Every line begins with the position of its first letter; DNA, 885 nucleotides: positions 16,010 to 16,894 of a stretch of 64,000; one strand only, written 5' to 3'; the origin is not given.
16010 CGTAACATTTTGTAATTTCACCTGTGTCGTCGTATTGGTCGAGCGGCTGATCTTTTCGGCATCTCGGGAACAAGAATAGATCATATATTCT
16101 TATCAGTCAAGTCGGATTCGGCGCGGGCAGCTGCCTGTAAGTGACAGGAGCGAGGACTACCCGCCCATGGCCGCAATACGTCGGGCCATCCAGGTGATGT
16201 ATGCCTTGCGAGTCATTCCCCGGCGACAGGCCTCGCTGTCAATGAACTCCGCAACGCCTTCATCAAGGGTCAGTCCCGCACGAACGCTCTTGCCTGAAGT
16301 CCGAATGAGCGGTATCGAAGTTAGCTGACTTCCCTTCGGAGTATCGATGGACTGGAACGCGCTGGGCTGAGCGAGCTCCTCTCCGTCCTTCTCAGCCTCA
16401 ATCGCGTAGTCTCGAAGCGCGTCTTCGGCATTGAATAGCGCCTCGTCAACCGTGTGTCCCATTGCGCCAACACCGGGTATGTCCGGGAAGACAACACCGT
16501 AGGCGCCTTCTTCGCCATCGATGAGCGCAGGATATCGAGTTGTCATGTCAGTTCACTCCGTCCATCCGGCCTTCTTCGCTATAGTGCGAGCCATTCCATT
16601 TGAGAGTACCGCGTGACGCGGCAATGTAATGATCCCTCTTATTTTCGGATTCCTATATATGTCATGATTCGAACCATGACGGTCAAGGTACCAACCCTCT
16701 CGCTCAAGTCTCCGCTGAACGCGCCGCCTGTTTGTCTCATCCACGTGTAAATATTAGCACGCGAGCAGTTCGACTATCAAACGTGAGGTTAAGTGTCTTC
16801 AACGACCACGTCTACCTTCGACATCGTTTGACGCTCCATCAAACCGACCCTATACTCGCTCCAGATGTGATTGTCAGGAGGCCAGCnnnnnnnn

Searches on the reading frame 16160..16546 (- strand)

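Call 75: search_protein_families(library=pfam, proteins=[window:16160-16546:-], max_evalue=0.001)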
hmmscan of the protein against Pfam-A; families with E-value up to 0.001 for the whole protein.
window:16160-16546:- (129 aa): 1 family
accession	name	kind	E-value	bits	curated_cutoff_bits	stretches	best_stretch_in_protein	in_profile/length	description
PF15919.11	HicB_lk_antitox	-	1.3e-15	58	27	1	5-121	1-123/123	HicB_like antitoxin of bacterial toxin-antitoxin system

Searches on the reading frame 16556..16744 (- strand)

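Call 75: search_protein_families(library=pfam, proteins=[window:16556-16744:-], max_evalue=0.001)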
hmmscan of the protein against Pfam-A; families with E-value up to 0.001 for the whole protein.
window:16556-16744:- (63 aa): 1 family
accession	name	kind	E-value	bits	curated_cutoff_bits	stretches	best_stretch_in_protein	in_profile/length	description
PF07927.17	HicA_toxin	-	2.6e-12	47.1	27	1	7-61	2-58/58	HicA toxin of bacterial toxin-antitoxin,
